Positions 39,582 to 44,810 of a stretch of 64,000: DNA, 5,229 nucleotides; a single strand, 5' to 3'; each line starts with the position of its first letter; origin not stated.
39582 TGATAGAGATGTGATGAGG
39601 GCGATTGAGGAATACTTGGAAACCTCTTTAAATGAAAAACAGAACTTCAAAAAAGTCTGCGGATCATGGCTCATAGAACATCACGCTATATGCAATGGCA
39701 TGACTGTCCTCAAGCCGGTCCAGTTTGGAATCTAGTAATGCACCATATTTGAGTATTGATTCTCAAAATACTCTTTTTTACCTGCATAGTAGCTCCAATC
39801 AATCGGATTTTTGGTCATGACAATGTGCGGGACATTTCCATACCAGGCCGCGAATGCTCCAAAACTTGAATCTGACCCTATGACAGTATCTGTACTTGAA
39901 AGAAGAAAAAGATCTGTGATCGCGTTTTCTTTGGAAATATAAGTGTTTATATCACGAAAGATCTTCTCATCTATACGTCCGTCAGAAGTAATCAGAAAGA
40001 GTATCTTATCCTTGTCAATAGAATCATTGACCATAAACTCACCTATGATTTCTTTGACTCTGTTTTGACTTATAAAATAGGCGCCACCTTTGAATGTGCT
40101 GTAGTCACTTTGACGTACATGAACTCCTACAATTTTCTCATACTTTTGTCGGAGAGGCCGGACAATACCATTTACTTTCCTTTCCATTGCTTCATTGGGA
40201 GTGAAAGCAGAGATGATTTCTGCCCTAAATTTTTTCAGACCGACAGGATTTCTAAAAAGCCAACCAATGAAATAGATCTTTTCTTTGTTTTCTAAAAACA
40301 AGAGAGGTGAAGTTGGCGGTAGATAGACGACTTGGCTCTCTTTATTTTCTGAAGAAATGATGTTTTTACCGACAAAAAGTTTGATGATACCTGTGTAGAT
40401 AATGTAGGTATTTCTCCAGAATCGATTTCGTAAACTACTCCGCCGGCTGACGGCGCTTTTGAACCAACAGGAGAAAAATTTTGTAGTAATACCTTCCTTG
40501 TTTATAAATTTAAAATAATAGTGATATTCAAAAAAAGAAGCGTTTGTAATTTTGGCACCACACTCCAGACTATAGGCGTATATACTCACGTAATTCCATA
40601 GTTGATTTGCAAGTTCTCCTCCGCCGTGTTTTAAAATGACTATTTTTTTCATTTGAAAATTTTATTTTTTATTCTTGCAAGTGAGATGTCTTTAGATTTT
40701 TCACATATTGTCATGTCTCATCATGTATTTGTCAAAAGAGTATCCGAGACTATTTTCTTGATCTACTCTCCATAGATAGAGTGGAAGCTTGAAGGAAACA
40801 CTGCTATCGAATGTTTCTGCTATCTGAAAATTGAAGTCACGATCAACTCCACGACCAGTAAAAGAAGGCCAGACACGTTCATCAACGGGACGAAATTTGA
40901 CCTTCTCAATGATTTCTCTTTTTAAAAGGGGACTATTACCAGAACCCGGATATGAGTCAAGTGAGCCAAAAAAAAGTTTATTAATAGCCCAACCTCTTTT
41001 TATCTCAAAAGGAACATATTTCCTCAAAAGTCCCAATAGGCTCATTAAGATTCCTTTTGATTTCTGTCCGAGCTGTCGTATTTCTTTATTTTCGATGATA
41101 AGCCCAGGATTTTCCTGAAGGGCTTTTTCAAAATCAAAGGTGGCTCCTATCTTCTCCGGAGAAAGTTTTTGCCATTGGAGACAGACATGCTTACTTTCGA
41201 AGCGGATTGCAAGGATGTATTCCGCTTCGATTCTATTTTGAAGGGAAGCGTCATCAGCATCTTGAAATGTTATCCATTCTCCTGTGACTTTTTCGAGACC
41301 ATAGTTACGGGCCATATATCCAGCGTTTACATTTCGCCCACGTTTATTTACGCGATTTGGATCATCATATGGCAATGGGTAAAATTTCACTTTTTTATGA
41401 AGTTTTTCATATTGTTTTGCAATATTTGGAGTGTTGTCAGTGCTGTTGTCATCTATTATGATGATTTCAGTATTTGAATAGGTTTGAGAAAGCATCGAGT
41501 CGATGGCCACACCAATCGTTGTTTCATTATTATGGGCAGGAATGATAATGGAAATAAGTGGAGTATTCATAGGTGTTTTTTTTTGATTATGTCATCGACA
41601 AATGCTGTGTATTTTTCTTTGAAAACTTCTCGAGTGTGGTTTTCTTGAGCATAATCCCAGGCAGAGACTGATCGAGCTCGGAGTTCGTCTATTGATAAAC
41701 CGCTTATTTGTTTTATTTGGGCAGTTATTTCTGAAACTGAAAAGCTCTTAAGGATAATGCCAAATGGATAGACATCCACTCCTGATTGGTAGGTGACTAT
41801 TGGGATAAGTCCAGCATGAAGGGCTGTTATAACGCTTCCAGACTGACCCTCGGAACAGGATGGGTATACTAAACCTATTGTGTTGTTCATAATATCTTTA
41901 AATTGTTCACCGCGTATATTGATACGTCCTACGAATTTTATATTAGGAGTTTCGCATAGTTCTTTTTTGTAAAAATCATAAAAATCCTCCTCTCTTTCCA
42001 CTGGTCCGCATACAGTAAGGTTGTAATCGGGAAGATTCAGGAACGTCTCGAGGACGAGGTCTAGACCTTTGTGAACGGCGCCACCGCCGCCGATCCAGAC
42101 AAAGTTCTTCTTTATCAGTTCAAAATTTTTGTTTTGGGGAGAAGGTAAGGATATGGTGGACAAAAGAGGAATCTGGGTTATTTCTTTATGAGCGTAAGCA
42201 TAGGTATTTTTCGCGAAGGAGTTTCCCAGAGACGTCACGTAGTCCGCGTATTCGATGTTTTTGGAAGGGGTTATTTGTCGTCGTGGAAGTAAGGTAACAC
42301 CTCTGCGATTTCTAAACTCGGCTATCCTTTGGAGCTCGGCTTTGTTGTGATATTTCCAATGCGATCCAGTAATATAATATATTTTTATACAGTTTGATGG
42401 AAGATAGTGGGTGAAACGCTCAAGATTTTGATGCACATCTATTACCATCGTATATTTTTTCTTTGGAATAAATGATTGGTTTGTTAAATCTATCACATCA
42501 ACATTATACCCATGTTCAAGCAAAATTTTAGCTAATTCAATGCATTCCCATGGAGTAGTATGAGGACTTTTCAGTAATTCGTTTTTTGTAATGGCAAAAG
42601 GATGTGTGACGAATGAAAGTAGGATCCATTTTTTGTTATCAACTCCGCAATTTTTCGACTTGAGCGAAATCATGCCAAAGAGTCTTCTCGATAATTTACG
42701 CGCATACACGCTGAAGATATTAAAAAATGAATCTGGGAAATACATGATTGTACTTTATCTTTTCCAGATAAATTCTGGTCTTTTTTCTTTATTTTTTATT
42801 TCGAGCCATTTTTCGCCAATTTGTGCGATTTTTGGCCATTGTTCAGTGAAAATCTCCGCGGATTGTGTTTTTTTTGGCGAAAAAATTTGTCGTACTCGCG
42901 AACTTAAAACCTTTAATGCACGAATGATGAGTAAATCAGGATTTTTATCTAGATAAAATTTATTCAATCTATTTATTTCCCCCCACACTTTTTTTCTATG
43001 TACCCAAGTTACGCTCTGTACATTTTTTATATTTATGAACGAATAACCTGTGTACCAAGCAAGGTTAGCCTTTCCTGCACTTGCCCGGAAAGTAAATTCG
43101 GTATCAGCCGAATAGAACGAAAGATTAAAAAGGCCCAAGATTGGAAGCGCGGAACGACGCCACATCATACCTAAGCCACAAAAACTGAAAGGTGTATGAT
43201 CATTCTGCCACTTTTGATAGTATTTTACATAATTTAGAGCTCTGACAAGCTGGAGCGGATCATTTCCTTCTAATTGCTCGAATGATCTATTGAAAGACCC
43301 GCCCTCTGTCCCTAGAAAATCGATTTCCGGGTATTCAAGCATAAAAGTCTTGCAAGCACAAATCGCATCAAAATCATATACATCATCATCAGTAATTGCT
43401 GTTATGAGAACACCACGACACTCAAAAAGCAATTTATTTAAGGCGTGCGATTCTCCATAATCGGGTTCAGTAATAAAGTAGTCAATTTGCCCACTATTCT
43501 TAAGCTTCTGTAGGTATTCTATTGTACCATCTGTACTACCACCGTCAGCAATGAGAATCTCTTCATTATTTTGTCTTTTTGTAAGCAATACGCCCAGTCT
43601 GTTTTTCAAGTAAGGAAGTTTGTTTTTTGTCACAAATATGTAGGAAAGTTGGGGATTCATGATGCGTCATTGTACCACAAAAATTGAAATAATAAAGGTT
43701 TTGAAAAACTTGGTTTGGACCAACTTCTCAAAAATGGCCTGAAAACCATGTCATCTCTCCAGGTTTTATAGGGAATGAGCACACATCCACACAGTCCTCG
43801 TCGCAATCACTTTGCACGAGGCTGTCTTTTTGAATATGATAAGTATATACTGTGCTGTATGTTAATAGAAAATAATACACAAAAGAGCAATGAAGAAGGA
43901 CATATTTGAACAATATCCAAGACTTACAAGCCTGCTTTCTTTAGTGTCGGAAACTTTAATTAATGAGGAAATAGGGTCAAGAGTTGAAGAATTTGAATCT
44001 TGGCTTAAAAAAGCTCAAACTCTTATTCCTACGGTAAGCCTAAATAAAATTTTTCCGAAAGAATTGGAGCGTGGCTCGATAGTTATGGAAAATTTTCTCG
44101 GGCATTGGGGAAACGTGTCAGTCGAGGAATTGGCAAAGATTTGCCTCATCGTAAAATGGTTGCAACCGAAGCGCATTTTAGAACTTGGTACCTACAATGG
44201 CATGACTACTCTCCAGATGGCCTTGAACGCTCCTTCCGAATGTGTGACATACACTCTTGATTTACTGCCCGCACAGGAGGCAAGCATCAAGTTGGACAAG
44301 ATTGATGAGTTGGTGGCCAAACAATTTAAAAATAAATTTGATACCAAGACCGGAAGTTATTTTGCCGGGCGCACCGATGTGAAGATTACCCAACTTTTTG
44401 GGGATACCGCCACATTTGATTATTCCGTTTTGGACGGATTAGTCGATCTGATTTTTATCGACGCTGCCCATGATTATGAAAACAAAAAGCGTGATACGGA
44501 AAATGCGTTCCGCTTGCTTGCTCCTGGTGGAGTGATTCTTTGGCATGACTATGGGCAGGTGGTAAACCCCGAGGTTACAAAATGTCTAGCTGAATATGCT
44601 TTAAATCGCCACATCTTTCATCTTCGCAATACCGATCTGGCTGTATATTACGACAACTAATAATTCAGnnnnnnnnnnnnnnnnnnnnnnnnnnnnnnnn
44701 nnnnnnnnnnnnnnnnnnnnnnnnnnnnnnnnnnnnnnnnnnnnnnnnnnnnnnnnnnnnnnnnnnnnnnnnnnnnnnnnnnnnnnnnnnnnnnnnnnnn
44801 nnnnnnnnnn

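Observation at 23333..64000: Very large (~40 kb, ~40 gene) surface-glycan biosynthesis locus with an exceptional density of methyltransferases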

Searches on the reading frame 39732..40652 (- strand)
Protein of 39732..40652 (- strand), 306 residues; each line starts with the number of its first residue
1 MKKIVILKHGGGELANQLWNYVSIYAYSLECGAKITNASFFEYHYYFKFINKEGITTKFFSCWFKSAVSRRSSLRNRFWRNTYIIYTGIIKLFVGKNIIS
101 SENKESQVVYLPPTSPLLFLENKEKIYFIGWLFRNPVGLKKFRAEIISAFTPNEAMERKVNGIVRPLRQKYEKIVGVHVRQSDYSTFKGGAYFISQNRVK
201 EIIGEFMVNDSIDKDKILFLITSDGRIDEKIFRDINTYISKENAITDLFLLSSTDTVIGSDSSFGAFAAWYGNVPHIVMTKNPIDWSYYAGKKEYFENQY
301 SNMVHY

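Call 5: search_protein_families(library=pfam, proteins=[window:39732-40652:-], max_evalue=0.001)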
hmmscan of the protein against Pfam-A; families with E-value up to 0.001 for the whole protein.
window:39732-40652:- (306 aa): 0 families

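Call 9: search_protein_families(library=pfam, proteins=[window:39732-40652:-], max_evalue=5)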
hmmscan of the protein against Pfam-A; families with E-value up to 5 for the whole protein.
window:39732-40652:- (306 aa): 0 families

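Call 15: search_protein_families(library=ncbifam, proteins=[window:39732-40652:-], max_evalue=0.01)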
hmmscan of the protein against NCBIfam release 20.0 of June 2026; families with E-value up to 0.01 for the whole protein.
window:39732-40652:- (306 aa): 0 families

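Call 17: search_solved_structures(query=window:39732-40652:-, max_evalue=10)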
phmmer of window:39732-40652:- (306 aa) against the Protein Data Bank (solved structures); distinct sequences matched with E-value up to 10: 0.
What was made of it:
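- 39732..40652 (-): Divergent GT11-like glycosyltransferase (306 aa). No Pfam or PDB hit (calls 5, 9, 17).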

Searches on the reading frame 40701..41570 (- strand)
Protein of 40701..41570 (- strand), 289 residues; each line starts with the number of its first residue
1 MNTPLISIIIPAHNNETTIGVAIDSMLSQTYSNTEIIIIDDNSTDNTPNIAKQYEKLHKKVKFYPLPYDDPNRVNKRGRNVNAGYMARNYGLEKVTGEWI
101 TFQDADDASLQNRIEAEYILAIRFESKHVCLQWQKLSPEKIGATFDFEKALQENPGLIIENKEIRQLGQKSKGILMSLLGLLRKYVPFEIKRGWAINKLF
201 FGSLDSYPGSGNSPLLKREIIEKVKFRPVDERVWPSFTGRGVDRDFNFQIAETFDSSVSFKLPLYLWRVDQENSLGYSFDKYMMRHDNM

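Call 5: search_protein_families(library=pfam, proteins=[window:40701-41570:-], max_evalue=0.001)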
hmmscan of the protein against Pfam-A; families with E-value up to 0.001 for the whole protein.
window:40701-41570:- (289 aa): 3 families
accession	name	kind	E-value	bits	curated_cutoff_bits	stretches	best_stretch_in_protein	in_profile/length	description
PF00535.33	Glycos_transf_2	-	8.3e-28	97.9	23.3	1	7-132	1-114/168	Glycosyl transferase family 2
PF13641.12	Glyco_tranf_2_3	-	7.8e-06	26.5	27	1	6-109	3-99/230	Glycosyltransferase like family 2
PF10111.15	Glyco_tranf_2_2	-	1.1e-05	25.5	27.3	1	7-116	1-101/276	Glycosyltransferase like family 2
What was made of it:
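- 40701..41570 (-): GT2 glycosyltransferase (289 aa). Glycos_transf_2 8e-28 (call 5)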

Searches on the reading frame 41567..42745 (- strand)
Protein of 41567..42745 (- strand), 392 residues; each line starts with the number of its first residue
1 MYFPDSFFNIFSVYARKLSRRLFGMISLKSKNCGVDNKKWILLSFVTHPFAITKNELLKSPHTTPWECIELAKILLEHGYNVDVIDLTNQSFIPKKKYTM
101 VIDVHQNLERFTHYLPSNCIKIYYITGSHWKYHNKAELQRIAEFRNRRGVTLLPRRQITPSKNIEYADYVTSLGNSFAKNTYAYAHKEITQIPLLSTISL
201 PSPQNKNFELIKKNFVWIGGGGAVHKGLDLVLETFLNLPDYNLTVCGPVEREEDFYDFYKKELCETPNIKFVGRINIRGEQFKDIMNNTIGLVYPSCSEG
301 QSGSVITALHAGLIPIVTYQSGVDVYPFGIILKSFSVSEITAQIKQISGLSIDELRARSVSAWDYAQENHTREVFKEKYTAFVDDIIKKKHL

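Call 5: search_protein_families(library=pfam, proteins=[window:41567-42745:-], max_evalue=0.001)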
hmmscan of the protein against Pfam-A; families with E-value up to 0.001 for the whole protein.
window:41567-42745:- (392 aa): 2 families
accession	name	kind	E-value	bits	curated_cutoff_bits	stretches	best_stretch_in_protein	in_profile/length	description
PF13692.12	Glyco_trans_1_4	-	2.6e-06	28.2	27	1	213-323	2-112/142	Glycosyl transferases group 1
PF00534.26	Glycos_transf_1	-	7.5e-06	26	26.4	1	222-323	24-127/172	Glycosyl transferases group 1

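Call 9: search_protein_families(library=pfam, proteins=[window:41567-42745:-], max_evalue=5)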
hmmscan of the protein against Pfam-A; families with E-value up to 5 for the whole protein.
window:41567-42745:- (392 aa): 2 families
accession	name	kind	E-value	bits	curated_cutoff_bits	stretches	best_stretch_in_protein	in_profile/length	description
PF13692.12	Glyco_trans_1_4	-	2.6e-06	28.2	27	1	213-323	2-112/142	Glycosyl transferases group 1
PF00534.26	Glycos_transf_1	-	7.5e-06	26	26.4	1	222-323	24-127/172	Glycosyl transferases group 1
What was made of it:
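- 41567..42745 (-): GT4-like glycosyltransferase (marginal, 392 aa). Glyco_trans_1_4 28.2 bits against a cut-off of 27 (calls 5, 9)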

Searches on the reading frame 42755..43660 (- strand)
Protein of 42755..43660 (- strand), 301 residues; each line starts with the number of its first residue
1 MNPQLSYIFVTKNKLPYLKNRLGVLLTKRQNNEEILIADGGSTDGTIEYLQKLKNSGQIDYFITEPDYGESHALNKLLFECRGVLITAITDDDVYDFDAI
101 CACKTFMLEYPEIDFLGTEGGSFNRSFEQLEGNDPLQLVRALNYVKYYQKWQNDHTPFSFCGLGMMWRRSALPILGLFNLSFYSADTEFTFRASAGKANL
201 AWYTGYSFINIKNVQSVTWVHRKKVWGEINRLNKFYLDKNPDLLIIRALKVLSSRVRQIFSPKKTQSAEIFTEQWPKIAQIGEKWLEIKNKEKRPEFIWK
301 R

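Call 5: search_protein_families(library=pfam, proteins=[window:42755-43660:-], max_evalue=0.001)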
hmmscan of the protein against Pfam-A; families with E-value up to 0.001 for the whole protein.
window:42755-43660:- (301 aa): 3 families
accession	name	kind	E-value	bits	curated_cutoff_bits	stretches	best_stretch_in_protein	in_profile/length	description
PF00535.33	Glycos_transf_2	-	1.4e-13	51.5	23.3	1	7-169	2-162/168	Glycosyl transferase family 2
PF13632.12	Glyco_trans_2_3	-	6.6e-05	23.2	27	1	86-226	2-139/198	Glycosyl transferase family group 2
PF10111.15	Glyco_tranf_2_2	-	0.00038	20.5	27.3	0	11-100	8-99/276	Glycosyltransferase like family 2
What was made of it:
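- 42755..43660 (-): GT2 glycosyltransferase (301 aa). Glycos_transf_2 1.4e-13 (call 5).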

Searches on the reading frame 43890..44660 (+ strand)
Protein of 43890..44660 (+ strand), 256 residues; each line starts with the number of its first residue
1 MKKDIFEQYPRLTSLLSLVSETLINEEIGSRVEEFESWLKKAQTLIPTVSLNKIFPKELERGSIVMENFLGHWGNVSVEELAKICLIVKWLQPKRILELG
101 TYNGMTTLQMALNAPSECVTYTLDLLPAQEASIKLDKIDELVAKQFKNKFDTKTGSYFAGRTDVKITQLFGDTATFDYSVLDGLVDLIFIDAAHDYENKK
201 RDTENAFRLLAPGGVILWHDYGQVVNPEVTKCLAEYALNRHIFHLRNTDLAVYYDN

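Call 5: search_protein_families(library=pfam, proteins=[window:43890-44660:+], max_evalue=0.001)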
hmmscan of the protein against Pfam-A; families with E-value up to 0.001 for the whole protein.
window:43890-44660:+ (256 aa): 2 families
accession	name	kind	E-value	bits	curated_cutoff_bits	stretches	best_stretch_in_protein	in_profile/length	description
PF13578.12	Methyltransf_24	-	2.7e-15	57.5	26.3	1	97-221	1-105/105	Methyltransferase domain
PF01596.23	Methyltransf_3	-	3.2e-07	30.3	22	1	75-240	27-179/204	O-methyltransferase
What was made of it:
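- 43890..44660 (+): Methyltransf_24 / O-methyltransferase (256 aa). Methyltransf_24 2.7e-15 and Methyltransf_3 3e-7 (call 5)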
